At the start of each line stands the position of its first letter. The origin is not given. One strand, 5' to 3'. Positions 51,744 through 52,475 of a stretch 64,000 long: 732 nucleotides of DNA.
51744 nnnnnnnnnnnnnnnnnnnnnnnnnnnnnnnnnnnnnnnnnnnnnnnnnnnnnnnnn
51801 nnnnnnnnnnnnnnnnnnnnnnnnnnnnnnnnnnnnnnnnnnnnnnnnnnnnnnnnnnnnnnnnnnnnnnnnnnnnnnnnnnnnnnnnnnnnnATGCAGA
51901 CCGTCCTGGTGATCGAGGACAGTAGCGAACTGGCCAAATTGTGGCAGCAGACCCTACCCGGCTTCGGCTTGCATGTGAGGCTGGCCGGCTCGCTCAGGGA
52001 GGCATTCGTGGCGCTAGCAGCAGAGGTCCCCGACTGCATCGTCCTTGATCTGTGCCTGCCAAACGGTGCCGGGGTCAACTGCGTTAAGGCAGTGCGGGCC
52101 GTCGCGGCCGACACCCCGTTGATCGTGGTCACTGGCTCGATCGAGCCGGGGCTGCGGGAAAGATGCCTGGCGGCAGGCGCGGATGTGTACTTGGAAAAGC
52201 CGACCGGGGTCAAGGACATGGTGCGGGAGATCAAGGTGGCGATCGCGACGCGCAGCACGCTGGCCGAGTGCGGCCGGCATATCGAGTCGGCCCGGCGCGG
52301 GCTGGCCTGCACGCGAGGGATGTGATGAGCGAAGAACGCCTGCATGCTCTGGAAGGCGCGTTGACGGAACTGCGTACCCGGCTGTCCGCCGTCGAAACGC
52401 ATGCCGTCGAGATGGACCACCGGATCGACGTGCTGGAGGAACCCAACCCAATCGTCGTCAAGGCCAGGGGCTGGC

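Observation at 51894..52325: Phage-encoded stand-alone CheY-like receiver in the late membrane-protein cluster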

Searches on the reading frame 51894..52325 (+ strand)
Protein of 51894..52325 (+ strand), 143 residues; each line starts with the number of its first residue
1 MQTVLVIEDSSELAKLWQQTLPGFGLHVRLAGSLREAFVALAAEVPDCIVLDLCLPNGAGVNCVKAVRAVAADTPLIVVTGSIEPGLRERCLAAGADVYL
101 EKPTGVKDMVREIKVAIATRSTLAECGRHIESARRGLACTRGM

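Call 3: search_protein_families(library=pfam, proteins=[window:51894-52325:+], max_evalue=0.01)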
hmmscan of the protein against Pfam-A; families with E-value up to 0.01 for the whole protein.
window:51894-52325:+ (143 aa): 1 family
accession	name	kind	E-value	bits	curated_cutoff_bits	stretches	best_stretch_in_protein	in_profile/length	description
PF00072.30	Response_reg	-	9.5e-20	71.3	30.2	1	4-113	1-110/111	Response regulator receiver domain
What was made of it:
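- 51894..52325 (+): Stand-alone receiver (143 aa): (beta-alpha)5 receiver domain at residues 1-118, continuing into an extended alpha-5 helix to residue 141. Pfam PF00072 71.3 bits (call 3).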

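Call 8: search_dna_similar(query=window:51894-52322:+, collection=phages, mode=protein, max_evalue=0.001, max_rows=40)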
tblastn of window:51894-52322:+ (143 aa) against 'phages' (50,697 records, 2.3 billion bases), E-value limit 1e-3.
Records with a match: 69; places in all: 71; records where one place covers at least 80% of the query: 43.
Best place of each record, by identity: <60% 69.
By first word of the organism name: Bacteriophage 20; Acinetobacter 14; Listeria 14; Enterococcus 8; Staphylococcus 4; Salmonella 4; Escherichia 2; Pseudomonas 1; Stenotrophomonas 1; Ralstonia 1.
By host as written in the record: - 36; Listeria monocytogenes 14; Enterococcus faecalis 6; Staphylococcus aureus 4; Homo sapiens 3; Escherichia coli O157:H7 ATCC 43895 2; Pseudomonas aeruginosa 1; Stenotrophomonas maltophilia 1; and 2 more.
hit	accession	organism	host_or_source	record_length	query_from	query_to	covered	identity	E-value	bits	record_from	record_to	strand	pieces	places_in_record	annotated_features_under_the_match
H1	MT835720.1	Bacteriophage sp.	human fecal samples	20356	3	127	87%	34.4%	2e-7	54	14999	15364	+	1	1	record has no annotation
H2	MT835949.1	Bacteriophage sp.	human fecal samples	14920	4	127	87%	34.7%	3e-7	54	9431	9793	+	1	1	record has no annotation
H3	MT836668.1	Bacteriophage sp.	human fecal samples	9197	4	123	84%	34.7%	3e-12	68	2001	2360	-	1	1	record has no annotation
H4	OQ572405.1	Pseudomonas phage Y3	Pseudomonas aeruginosa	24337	3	109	75%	36.7%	1e-10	63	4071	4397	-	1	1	record has no annotation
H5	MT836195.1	Bacteriophage sp.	human fecal samples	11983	4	127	87%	30.6%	1e-7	55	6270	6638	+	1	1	record has no annotation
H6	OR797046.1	Stenotrophomonas phage vB_SmaS_Bhz63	Stenotrophomonas maltophilia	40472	2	128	89%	29.7%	2e-7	54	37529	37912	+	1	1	phoP: alkaline phosphatase synthesis transcriptional regulatory protein ...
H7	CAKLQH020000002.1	Acinetobacter phage MD-2021a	not known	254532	1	142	99%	26.5%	2e-4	45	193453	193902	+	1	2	qseB_1: two-component system response regulator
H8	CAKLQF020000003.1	Acinetobacter phage MD-2021a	not known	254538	1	142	99%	26.5%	2e-4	45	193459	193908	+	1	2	qseB_2: two-component system response regulator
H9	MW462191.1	Bacteriophage sp.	freshwater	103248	4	126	86%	30.1%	5e-8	56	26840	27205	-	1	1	putative CprR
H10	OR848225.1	Listeria phage LM 4-14-1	Listeria monocytogenes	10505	4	135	92%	28.0%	1e-8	58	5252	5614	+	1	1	record has no annotation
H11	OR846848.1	Listeria phage LM 4-11-1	Listeria monocytogenes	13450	4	135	92%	28.0%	1e-8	58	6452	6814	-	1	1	record has no annotation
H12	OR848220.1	Listeria phage LM 4-14-1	Listeria monocytogenes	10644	4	135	92%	28.0%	2e-8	57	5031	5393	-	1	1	record has no annotation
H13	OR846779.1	Listeria phage LM 4-11-1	Listeria monocytogenes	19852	4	135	92%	28.0%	2e-8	57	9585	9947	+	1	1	record has no annotation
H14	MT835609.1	Bacteriophage sp.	human fecal samples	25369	3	133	92%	27.9%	5e-5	47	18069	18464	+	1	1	record has no annotation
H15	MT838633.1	Bacteriophage sp.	human fecal samples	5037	1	131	92%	27.5%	4e-6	50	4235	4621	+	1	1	record has no annotation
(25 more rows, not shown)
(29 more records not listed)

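Call 9: search_protein_families(library=phrogs, proteins=[window:51894-52325:+], max_evalue=0.001)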
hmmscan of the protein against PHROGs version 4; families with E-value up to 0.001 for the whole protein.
window:51894-52325:+ (143 aa): 4 families
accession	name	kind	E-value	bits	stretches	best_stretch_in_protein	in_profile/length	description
phrog_731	-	unknown function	8.6e-23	81.8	1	1-123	1-123/227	-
phrog_5982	-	unknown function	9.4e-17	61.1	1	2-125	869-993/1030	-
phrog_20458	-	unknown function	2.7e-11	43.5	1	3-118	699-818/829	-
phrog_37855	-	unknown function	0.00024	21.2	1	35-115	41-126/278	-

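Call 11: find_homologous_proteins(query=window:51894-52322:+, max_evalue=0.00001)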
Query window:51894-52322:+ (143 aa): 1 proteins with E <= 0.00001 among 301 candidates.
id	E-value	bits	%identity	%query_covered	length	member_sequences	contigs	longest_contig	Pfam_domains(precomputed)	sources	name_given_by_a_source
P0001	1.6e-86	305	100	100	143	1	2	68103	PF00072.31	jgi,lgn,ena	-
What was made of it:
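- Tried and rejected: A word-indexed homologue search with the protein alone found only itself (call 11).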

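Call 12: find_encoding_contigs(protein=P0001, flank=10000, max_places=6)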
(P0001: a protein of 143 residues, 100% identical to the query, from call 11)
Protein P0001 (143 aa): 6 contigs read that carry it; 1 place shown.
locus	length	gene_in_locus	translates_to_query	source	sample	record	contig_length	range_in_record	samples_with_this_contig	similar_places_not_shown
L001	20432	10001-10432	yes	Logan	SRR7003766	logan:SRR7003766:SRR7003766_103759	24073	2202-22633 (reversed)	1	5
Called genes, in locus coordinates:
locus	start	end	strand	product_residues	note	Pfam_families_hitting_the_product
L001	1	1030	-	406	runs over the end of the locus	PF06067:DUF932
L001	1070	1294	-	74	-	-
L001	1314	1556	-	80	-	-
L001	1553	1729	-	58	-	-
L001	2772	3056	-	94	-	-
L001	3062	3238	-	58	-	-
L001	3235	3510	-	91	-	-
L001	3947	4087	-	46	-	-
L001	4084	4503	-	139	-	-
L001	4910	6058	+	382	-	-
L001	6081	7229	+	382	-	-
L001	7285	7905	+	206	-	-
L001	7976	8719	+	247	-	PF05050:Methyltransf_21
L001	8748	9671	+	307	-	-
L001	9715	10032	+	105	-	-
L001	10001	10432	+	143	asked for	PF00072:Response_reg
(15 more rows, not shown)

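Call 14: find_related_loci(query=window:51894-52322:+, collection=viral_contigs, flank=10000)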
Query window:51894-52322:+ (143 aa) in viral_contigs; peptide patterns used: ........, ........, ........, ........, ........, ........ (x = any residue, [..] = any of these).
25 stretches matched a pattern, but none encodes a relative of the query by tblastn (E <= 1e-3).

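Call 17: search_protein_families(library=pfam, alignment_id=A1, max_evalue=0.001)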
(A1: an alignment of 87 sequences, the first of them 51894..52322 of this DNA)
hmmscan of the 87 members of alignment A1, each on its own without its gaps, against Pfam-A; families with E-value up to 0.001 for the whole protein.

A. member 1, window:51894-52322:+ (143 aa): 1 family
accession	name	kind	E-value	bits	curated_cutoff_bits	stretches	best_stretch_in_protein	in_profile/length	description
PF00072.30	Response_reg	-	9.5e-20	71.3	30.2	1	4-113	1-110/111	Response regulator receiver domain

B. families by the number of members that match (of 87 scanned): 21 families
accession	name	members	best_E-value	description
PF06067.16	DUF932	1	1.9e-42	Domain of unknown function (DUF932)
PF00072.30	Response_reg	1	9.5e-20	Response regulator receiver domain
PF00589.27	Phage_integrase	1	1.2e-19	Phage integrase family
PF05866.16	RusA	1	1.3e-16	Endodeoxyribonuclease RusA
PF05050.19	Methyltransf_21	1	6.2e-16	Methyltransferase FkbM domain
PF20530.3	DUF6745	1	8.7e-13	Domain of unknown function (DUF6745)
PF13385.13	Laminin_G_3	1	6.8e-12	Concanavalin A-like lectin/glucanases superfamily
PF03237.21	Terminase_6N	1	8.8e-10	Terminase large subunit, T4likevirus-type, N-terminal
PF12705.13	PDDEXK_1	1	1.9e-08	PD-(D/E)XK nuclease superfamily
PF22807.2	TrAA12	1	2e-08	TrAA12-like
PF13560.12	HTH_31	1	2.2e-08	Helix-turn-helix domain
PF00112.29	Peptidase_C1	1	5.5e-07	Papain family cysteine protease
PF01844.29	HNH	1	8.7e-07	HNH endonuclease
PF16190.11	E1_FCCH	1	1.7e-06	Ubiquitin-activating enzyme E1 FCCH domain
PF10988.14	DUF2807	1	6.3e-06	Putative auto-transporter adhesin, head GIN domain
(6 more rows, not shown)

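Call 27: predict_structure(protein=window:51894-52322:+)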
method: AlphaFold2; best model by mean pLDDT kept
length: 143 residues; sequences in the alignment: 1
mean_pLDDT: 43.8   pTM: 0.39
mean pLDDT of the five models: 43.8, 42.3, 38.8, 37.5, 34.9
residues with pLDDT >= 90: 0; 70-90: 0; 50-70: 39; < 50: 104
segments of 3 or more residues with pLDDT < 50: 1-46, 54-59, 69-72, 101-143
pLDDT, mean of each block of 10 residues (from residue 1): 34 39 30 41 47 50 51 55 56 57 43 40 40 36 28
secondary structure, 60 per line:
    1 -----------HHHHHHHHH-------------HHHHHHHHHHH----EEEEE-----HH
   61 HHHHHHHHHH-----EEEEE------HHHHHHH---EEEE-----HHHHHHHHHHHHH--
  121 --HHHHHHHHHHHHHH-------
elements in order: H12-20 H34-44 E49-53 H59-70 E76-80 H87-93 E97-100 H106-118 H123-136
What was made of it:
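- Tried and rejected: Single-sequence AlphaFold gave pLDDT 43.8, which is unusable (call 27).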

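Call 28: search_solved_structures(query=window:51894-52322:+, max_evalue=0.000001, show_alignments=3)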
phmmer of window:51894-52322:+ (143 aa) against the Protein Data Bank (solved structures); distinct sequences matched with E-value up to 0.000001: 66 (the best 60 are shown).
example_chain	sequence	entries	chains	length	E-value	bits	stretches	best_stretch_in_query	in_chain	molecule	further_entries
1zh2_A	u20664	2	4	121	5.3e-16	62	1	1-119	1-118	KDP operon transcriptional regulatory protein kdpE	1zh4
4kfc_A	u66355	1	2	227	1.6e-15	60.4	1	1-121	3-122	KDP operon transcriptional regulatory protein KdpE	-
4kny_A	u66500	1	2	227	1.6e-15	60.4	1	1-121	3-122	KDP operon transcriptional regulatory protein KdpE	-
6lgq_D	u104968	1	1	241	1.8e-15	60.3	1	1-121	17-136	DNA-binding response regulator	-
4l85_A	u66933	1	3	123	7.3e-15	58.3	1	1-120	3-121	KDP operon transcriptional regulatory protein KdpE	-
1ys6_A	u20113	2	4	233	1.3e-11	47.8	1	4-125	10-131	Transcriptional regulatory protein prrA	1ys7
3nhz_A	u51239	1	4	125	7.6e-11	45.3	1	2-116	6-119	Two component system transcriptional regulator mtrA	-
3t6k_A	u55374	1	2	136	7.8e-11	45.2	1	3-122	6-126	Response regulator receiver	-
5ep0_A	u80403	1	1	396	1.1e-10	44.8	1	3-107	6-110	Putative repressor protein luxO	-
3q9s_A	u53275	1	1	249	1.8e-10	44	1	2-122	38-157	DNA-binding response regulator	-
1zit_A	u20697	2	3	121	1.8e-10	44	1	1-117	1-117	transcriptional regulator (NtrC family)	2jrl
1b00_A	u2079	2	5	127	2.3e-10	43.7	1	3-119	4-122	PHOSPHATE REGULON TRANSCRIPTIONAL REGULATORY PROTEIN PHOB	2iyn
8svz_A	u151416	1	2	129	2.8e-10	43.4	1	3-115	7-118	Two-component response regulator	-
1zes_A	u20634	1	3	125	3.3e-10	43.2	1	3-117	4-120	Phosphate regulon transcriptional regulatory protein phoB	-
2gwr_A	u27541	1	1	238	3.5e-10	43.1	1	2-117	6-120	DNA-binding response regulator mtrA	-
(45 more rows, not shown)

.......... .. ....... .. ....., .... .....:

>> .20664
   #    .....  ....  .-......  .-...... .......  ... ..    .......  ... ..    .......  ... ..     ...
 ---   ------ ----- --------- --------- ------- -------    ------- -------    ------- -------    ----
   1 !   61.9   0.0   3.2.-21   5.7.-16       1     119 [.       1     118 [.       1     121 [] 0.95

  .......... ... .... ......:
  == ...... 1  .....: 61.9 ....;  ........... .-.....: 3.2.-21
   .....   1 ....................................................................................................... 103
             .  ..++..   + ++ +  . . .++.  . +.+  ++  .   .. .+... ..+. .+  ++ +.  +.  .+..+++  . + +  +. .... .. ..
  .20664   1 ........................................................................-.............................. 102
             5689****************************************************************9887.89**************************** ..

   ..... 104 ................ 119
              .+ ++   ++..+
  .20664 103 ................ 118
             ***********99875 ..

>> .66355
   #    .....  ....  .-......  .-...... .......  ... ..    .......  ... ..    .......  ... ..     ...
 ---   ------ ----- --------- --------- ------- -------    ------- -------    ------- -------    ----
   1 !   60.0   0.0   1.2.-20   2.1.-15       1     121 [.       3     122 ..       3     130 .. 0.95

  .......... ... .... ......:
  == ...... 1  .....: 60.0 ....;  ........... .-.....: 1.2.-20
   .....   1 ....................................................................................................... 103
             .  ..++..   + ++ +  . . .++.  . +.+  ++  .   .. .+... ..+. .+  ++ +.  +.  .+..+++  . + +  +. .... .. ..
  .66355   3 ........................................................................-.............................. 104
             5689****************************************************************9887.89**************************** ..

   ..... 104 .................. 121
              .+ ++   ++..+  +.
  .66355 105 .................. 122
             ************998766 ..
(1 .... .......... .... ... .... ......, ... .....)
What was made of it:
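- On CheY sensu stricto (chemotaxis regulator): CheY4 scores 34.7 bits against 62 bits for KdpE (call 28).
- It weakly matches Vibrio CheY4 (34.7 bits, call 28).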

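Call 44: search_protein_representatives(protein=window:51894-52322:+)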
Query: 143 residues. Proteins with E-value up to 0.001 (for the whole library): 159034; up to 1e-10: 6672; up to 1e-30: 7. The best 150 are listed.
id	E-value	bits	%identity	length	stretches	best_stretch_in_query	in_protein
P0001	5.2e-87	304.8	100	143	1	1-143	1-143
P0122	6.7e-36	139.4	32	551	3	3-118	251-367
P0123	3.4e-34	133.8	28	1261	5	4-123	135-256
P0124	2.3e-32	127.9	31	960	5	4-131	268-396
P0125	2.3e-32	127.9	30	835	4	2-111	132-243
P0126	2.4e-31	124.6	32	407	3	3-117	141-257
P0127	3.2e-31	124.2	26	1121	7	3-118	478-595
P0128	1.1e-30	122.5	31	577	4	2-120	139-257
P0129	4.5e-30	120.5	33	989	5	3-137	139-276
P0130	8.8e-30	119.6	31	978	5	4-105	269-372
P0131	9.6e-30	119.4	29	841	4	1-124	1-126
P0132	1.2e-29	119.1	31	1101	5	3-123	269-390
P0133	2.4e-29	118.1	29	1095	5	3-116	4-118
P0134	1.1e-28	116.0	30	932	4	3-122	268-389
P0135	1.4e-28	115.7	32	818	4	4-110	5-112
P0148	2.0e-26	108.7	45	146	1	4-140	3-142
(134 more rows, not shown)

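Call 46: find_encoding_contigs(protein=P0148, flank=10000, max_places=4)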
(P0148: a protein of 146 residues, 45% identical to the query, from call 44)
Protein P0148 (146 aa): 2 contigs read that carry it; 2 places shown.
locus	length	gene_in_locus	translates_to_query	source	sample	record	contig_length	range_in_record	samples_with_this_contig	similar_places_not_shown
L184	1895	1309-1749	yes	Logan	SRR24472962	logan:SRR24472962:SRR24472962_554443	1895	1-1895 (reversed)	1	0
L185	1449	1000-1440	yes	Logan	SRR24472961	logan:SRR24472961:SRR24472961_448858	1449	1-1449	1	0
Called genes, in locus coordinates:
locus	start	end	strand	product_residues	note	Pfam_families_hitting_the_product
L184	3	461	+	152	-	?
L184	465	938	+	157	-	-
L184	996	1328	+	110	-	-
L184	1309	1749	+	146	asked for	PF00072:Response_reg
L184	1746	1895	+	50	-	?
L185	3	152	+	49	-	?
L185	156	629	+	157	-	-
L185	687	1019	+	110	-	-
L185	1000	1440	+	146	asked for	PF00072:Response_reg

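Call 49: find_homologous_proteins(query=A4, max_evalue=0.000001)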
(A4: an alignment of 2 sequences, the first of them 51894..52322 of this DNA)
Query A4 (2 sequences) (143 aa, profile of the alignment): 30 proteins with E <= 0.000001 among 2192 candidates.
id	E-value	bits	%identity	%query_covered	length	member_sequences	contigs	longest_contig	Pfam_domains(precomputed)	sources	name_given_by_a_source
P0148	3.6e-79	282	44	96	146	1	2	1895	PF00072.31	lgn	-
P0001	5.6e-75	268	100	100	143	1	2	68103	PF00072.31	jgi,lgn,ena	-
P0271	1.6e-14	72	45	61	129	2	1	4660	PF00072.31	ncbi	-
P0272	9.8e-14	69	34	92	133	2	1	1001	PF00072.31,PF06490.18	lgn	-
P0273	1.3e-13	69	31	82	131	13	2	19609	PF00072.31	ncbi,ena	-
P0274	1.5e-13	69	31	82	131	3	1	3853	PF00072.31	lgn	-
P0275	1.7e-13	69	37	80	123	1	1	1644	PF00072.31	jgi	jgi:FixJ family two-component response regulator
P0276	1.3e-12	66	33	80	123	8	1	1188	PF00072.31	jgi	jgi:FixJ family two-component response regulator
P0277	1.6e-12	65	34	83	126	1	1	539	PF21714.4,PF00072.31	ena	-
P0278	3.7e-12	64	36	70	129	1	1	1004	PF00072.31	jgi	jgi:FixJ family two-component response regulator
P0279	4.8e-12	64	36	80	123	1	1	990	PF00072.31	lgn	-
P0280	3.4e-11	61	36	84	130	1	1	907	PF00072.31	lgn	-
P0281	3.9e-11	61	45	58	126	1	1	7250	PF21714.4,PF00072.31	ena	-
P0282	4.4e-11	61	34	80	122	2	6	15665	PF00072.31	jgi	jgi:CheY-like chemotaxis protein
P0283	1.2e-10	59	42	65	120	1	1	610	PF21714.4,PF00072.31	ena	-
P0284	1.4e-10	59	32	82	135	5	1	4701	PF00072.31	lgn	-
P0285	2.7e-10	58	31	80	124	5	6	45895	PF00072.31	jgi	jgi:FixJ family two-component response regulator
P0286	2.9e-10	58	34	80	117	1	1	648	PF00072.31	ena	-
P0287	4.9e-10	57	31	88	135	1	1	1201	PF00072.31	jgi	-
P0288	6.0e-10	57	36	64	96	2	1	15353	PF00072.31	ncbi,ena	-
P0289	6.8e-10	57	32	83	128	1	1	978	PF00072.31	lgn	-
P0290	8.2e-10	57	34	80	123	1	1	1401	PF00072.31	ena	-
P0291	8.2e-10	57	39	55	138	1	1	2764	PF00072.31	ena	-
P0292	2.6e-9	55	37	74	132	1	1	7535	PF00072.31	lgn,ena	-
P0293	8.3e-9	53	34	57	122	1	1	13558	PF00072.31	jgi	jgi:CheY-like chemotaxis protein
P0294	1.0e-8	53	31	78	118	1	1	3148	PF00072.31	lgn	-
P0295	1.2e-8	53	38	52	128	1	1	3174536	PF00072.31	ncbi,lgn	ncbi:response regulator [Sphingomonas sp. CJ99]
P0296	2.0e-8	52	36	70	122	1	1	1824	PF00072.31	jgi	jgi:CheY-like chemotaxis protein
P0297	2.5e-8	52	37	71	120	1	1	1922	PF00072.31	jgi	jgi:CheY-like chemotaxis protein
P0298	3.2e-8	52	32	78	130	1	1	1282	PF00072.31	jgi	jgi:two-component system response regulator AtoC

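Call 57: predict_structure(alignment_id=A5)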
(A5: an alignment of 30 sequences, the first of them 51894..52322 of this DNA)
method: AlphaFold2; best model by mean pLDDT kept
length: 143 residues; sequences in the alignment: 30
mean_pLDDT: 94.0   pTM: 0.85
mean pLDDT of the five models: 94.0, 93.3, 93.3, 92.4, 91.3
residues with pLDDT >= 90: 127; 70-90: 14; 50-70: 2; < 50: 0
segments of 3 or more residues with pLDDT < 50: none
pLDDT, mean of each block of 10 residues (from residue 1): 96 93 97 96 97 86 96 96 94 97 92 96 92 94 81
secondary structure, 60 per line:
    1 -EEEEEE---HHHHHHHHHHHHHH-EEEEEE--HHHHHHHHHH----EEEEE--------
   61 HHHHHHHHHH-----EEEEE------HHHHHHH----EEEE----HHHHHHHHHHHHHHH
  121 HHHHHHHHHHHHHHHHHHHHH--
elements in order: E2-7 H11-24 E26-31 H34-43 E48-52 H61-70 E76-80 H87-93 E98-101 H106-141
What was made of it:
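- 51894..52325 (+): AF2 with a 30-sequence alignment: pLDDT 94, pTM 0.85 (call 57).
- On Response-regulator receiver domain (Pfam PF00072, CheY-like superfamily): AF2 pLDDT 94, pTM 0.85, with strands and helices in the canonical order (call 57).
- On OmpR/PhoB-family response regulator: The residues after the receiver form a single helix (calls 3, 57).
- Tried and rejected: It was replaced by a run with a 30-sequence alignment (call 57).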
